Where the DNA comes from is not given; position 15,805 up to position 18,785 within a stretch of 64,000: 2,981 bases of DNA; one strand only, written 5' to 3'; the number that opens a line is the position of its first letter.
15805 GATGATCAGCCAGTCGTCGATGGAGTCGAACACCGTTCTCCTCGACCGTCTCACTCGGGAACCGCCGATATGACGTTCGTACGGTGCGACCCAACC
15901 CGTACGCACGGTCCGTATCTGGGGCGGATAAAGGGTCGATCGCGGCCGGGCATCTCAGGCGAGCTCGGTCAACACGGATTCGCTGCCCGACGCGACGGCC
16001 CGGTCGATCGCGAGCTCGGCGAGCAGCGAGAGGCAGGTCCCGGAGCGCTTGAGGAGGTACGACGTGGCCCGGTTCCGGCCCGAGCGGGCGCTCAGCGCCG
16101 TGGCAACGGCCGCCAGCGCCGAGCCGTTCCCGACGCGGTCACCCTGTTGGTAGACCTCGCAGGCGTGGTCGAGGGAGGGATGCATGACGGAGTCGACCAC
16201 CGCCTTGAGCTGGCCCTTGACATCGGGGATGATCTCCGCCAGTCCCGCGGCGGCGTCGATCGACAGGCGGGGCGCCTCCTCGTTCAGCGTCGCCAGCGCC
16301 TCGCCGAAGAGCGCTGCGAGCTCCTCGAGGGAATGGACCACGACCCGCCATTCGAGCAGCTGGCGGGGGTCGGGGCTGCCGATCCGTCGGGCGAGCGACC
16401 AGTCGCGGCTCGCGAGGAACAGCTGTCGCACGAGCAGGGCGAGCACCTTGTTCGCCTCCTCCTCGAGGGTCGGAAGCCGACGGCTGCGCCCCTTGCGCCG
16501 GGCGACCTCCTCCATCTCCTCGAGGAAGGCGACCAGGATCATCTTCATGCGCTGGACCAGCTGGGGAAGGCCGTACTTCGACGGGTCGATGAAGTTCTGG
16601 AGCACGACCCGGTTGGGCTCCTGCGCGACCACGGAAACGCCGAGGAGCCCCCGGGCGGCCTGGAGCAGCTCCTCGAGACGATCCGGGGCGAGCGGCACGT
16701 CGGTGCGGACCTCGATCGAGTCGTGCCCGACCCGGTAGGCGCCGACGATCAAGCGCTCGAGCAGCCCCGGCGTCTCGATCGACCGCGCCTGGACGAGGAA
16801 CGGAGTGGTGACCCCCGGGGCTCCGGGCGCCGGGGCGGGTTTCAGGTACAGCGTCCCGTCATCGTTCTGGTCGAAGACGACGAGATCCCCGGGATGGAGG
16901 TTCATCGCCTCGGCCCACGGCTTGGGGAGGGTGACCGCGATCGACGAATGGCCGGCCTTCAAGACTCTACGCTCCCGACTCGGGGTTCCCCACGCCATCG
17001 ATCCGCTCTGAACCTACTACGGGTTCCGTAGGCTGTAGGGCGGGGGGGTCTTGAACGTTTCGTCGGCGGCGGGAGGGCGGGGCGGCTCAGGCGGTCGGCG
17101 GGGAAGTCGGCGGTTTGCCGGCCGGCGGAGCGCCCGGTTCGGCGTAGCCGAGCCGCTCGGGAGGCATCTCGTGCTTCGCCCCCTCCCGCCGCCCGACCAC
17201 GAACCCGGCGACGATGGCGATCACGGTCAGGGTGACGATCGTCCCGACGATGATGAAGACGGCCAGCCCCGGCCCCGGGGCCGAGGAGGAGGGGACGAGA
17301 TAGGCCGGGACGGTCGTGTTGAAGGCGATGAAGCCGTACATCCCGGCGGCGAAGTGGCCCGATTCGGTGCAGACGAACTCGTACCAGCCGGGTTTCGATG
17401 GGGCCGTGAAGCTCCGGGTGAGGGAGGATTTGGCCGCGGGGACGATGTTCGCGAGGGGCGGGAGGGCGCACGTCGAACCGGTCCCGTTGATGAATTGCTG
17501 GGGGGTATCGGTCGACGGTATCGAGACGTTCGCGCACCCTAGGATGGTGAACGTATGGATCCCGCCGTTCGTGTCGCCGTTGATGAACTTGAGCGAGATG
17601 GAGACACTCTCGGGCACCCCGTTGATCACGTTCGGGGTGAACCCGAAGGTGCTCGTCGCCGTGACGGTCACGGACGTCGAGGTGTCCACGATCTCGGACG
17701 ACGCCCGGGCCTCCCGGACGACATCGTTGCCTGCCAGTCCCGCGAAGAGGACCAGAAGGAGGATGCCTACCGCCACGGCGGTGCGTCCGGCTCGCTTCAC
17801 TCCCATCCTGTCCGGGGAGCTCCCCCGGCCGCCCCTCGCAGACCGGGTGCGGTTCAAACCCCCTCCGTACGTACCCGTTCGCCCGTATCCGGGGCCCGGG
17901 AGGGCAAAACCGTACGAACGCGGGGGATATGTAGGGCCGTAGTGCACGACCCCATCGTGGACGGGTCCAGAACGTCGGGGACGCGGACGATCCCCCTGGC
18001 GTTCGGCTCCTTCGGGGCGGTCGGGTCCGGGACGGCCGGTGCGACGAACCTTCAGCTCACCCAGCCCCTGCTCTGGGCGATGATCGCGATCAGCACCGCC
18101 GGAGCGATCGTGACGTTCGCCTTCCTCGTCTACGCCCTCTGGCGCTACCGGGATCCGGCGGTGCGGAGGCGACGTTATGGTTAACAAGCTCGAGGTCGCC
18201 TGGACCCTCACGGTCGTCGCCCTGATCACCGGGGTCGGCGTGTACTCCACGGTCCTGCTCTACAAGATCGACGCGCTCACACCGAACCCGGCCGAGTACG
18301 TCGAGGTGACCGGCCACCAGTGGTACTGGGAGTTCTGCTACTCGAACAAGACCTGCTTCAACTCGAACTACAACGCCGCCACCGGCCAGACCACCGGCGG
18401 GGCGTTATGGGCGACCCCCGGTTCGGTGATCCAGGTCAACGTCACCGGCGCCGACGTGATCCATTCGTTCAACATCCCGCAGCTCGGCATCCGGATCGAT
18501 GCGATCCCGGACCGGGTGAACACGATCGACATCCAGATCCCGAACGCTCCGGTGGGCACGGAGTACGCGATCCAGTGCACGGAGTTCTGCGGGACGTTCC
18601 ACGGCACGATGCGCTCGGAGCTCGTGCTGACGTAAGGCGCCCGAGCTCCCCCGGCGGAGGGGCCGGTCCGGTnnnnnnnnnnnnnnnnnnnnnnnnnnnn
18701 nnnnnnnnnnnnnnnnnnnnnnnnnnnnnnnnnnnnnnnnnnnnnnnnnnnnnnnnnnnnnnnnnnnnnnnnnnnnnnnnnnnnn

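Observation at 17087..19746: Two membrane-anchored blue-copper proteins bracket the split CoxII; one is a two-domain protein whose first cupredoxin domain has lost its copper ligands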

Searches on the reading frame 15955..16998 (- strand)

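Call 5: search_protein_families(library=pfam, max_evalue=0.1, proteins=[window:15955-16998:-])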
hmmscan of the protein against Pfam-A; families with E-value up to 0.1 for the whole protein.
window:15955-16998:- (347 aa): 2 families
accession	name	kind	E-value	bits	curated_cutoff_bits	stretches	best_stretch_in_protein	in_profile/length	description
PF04014.23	MazE_antitoxin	-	1.1e-10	41.7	24.7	1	16-55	4-43/48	Antidote-toxin recognition MazE, bacterial antitoxin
PF20995.3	Tla3_C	-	0.0042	17.5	24.8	1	225-299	27-103/136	Type VI lipase adapter protein Tla3, C-terminal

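Call 41: search_protein_families(library=ncbifam, max_evalue=0.01, proteins=[window:15955-16998:-])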
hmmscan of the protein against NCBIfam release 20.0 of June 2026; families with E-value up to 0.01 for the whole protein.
window:15955-16998:- (347 aa): 2 families
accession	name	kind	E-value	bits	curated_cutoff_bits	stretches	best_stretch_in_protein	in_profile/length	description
TIGR01439.1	lp_hng_hel_AbrB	domain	3.9e-07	29.7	28.3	1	22-55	10-43/44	transcriptional regulator, AbrB family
TIGR02609.1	doc_partner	hypoth_equivalog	0.0028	18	55.9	1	19-49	9-39/74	putative addiction module antidote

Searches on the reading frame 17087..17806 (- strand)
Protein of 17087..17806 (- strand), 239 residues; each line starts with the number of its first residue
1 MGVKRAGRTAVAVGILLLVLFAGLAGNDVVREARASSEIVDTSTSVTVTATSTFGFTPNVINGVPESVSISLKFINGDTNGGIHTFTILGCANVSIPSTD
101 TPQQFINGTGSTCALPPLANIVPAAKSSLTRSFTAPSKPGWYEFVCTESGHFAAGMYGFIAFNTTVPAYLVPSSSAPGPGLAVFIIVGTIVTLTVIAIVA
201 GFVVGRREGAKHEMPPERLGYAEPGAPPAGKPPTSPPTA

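Call 5: search_protein_families(library=pfam, max_evalue=0.1, proteins=[window:17087-17806:-])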
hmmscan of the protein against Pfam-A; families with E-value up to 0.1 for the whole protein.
window:17087-17806:- (239 aa): 2 families
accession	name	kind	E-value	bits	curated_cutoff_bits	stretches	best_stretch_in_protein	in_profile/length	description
PF13473.12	Cupredoxin_1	-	0.0097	16.4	27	0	41-89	18-62/104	Cupredoxin-like domain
PF00127.26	Copper-bind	-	0.025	15.4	21.2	1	130-161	71-97/99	Copper binding proteins, plastocyanin/azurin family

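Call 14: find_homologous_proteins(query=window:17087-17806:-, max_evalue=0.001)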
Query window:17087-17806:- (239 aa): 462 proteins with E <= 0.001 among 3652 candidates; the best 120 are listed.
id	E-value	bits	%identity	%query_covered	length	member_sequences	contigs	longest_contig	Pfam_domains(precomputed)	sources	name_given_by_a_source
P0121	8.7e-148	508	100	99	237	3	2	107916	-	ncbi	-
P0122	8.8e-88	312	67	95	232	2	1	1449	-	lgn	-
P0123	1.7e-86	307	64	95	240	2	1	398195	-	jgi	-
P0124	5.4e-85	303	61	94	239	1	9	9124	-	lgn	-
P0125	1.9e-84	301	63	99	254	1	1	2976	-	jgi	jgi:hypothetical protein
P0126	8.5e-80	286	60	99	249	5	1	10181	-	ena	-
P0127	1.0e-76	275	58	98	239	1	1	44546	-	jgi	jgi:uncharacterized cupredoxin-like copper-binding protein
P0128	8.1e-75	269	59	95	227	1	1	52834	-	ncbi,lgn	ncbi:MAG: hypothetical protein WAK40_04540 [Thermoplasmata archaeon]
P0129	7.8e-72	259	61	95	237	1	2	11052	-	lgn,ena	-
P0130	1.3e-69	252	57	97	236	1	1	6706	-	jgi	jgi:hypothetical protein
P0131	4.3e-69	250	58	89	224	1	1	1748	-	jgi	jgi:hypothetical protein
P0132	6.1e-69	250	55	98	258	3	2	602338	-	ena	-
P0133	3.3e-67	244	52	94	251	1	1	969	-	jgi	-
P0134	4.6e-67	244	61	79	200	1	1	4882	-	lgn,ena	-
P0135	2.0e-66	242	54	93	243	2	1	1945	-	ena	-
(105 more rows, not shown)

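Call 41: search_protein_families(library=ncbifam, max_evalue=0.01, proteins=[window:17087-17806:-])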
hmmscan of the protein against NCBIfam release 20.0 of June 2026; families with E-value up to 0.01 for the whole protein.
window:17087-17806:- (239 aa): 2 families
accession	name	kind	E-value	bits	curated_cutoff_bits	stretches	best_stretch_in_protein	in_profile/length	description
TIGR03095.1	rusti_cyanin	equivalog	0.001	19.3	146.7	1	64-160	56-145/148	rusticyanin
TIGR03094.1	sulfo_cyanin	equivalog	0.0082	15.6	168.4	1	64-165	89-187/195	sulfocyanin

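Call 55: search_solved_structures(query=A3, max_evalue=0.01, show_alignments=2)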
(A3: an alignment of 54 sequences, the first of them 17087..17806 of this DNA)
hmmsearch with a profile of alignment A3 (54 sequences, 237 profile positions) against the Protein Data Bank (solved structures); distinct sequences matched with E-value up to 0.01: 15.
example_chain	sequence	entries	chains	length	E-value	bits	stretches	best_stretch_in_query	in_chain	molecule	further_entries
6kol_A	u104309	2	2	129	2.9e-10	43.3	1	43-157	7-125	Blue (Type 1) copper domain protein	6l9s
1ov8_A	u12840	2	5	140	1.9e-09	40.7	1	35-156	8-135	Auracyanin B | PROTEIN (AURACYANIN)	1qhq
2aan_A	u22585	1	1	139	6.4e-06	29.1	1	63-149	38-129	auracyanin A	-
2cak_A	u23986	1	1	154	7.5e-06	28.9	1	61-157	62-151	RUSTICYANIN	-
1a8z_A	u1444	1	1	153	1e-05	28.5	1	60-157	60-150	RUSTICYANIN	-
1rcy_A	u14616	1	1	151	1.8e-05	27.6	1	61-157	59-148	RUSTICYANIN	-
1a3z_A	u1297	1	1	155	2.2e-05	27.4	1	61-157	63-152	RUSTICYANIN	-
1cur_A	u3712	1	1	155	2.4e-05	27.3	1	61-157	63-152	CU(I) RUSTICYANIN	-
1gy1_A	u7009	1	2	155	2.8e-05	27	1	59-157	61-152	RUSTICYANIN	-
1gy2_A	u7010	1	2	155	0.00011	25.1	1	61-157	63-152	RUSTICYANIN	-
2dv6_A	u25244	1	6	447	0.00014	24.7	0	83-157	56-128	Nitrite reductase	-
6tfd_A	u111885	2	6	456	0.00052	22.9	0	106-157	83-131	Copper-containing nitrite reductase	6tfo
1e30_A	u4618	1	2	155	0.00055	22.8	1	61-157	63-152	RUSTICYANIN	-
2cal_A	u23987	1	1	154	0.0014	21.5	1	61-157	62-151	RUSTICYANIN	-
4hcf_A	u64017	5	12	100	0.002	20.9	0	42-98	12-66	Cupredoxin 1 | Cytochrome B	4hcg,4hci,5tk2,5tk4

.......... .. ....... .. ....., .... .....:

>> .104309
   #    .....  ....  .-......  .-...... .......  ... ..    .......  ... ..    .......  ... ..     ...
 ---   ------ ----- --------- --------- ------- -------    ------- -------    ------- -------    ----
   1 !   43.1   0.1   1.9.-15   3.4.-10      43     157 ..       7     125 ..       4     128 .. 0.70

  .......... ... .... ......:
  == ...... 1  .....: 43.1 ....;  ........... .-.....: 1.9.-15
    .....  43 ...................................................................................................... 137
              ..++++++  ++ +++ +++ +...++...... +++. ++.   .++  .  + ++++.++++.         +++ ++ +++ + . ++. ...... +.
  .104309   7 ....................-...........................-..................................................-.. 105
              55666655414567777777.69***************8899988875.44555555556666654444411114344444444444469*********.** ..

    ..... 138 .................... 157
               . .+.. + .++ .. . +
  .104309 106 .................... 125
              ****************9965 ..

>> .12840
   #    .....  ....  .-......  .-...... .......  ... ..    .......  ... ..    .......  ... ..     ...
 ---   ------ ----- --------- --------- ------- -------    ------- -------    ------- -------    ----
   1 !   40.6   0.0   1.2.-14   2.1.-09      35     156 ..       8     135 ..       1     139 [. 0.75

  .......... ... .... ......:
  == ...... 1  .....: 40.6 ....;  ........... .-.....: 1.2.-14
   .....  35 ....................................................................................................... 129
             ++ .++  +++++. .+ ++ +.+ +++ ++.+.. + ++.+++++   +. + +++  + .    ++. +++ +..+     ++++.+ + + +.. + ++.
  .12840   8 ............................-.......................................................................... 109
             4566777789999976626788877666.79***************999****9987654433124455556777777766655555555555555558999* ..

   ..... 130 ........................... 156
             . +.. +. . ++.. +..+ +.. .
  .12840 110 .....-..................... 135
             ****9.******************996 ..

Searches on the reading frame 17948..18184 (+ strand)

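Call 5: search_protein_families(library=pfam, max_evalue=0.1, proteins=[window:17948-18184:+])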
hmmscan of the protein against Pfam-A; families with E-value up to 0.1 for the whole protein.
window:17948-18184:+ (78 aa): 3 families
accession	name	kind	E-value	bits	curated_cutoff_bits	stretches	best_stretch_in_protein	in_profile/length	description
PF00902.23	TatC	-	0.0044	17.3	25.1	1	32-75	47-90/208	Sec-independent protein translocase protein (TatC)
PF02653.21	BPD_transp_2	-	0.012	15.2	26.8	1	13-70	27-83/269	Branched-chain amino acid transport system / permease component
PF00003.28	7tm_3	-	0.05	13.7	33.5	1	35-73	1-39/251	7 transmembrane sweet-taste receptor of 3 GCPR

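Call 41: search_protein_families(library=ncbifam, max_evalue=0.01, proteins=[window:17948-18184:+])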
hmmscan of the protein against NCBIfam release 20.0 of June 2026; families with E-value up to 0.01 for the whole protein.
window:17948-18184:+ (78 aa): 0 families

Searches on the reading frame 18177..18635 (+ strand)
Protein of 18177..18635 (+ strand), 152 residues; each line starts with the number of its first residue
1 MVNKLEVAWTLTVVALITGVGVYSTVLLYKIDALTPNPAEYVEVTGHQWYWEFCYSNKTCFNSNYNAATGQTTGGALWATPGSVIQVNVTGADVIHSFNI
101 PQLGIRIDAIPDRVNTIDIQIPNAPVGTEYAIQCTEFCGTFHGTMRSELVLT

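Call 5: search_protein_families(library=pfam, max_evalue=0.1, proteins=[window:18177-18635:+])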
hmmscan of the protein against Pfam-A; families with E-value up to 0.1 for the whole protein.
window:18177-18635:+ (152 aa): 1 family
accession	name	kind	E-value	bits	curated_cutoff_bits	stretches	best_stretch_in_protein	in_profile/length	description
PF00116.26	COX2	-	1.3e-16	61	22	1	42-145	3-113/120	Cytochrome C oxidase subunit II, periplasmic domain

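Call 41: search_protein_families(library=ncbifam, max_evalue=0.01, proteins=[window:18177-18635:+])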
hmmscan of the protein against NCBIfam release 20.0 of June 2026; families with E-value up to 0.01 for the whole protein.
window:18177-18635:+ (152 aa): 8 families
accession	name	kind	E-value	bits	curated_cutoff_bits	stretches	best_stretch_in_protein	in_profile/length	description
TIGR02866.1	CoxB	equivalog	6.9e-31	107.4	147.7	1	3-150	54-190/202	cytochrome c oxidase subunit II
NF050117.1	aa3_CtaC_Actin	exception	1.4e-23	83.4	250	1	5-147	85-228/244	aa3-type cytochrome oxidase subunit II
TIGR01433.1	CyoA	equivalog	0.00043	19.7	266.2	1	8-146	80-207/226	ubiquinol oxidase subunit II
NF052460.1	L-NosZ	equivalog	0.00069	18.2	700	1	92-150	420-477/480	clade III lactonase-type nitrous-oxide reductase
TIGR04246.1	nitrous_NosZ_Gp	equivalog_domain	0.0011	17.4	625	1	91-147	519-572/578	Sec-dependent nitrous-oxide reductase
NF007816.0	PRK10525.1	equivalog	0.0033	16.6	511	1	4-117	87-193/318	cytochrome o ubiquinol oxidase subunit II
TIGR01432.1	QOXA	equivalog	0.0061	15.9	240.95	0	3-128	75-191/227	cytochrome aa3 quinol oxidase subunit II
TIGR04244.1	nitrous_NosZ_RR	equivalog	0.0082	14.7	625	0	92-150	570-625/627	TAT-dependent nitrous-oxide reductase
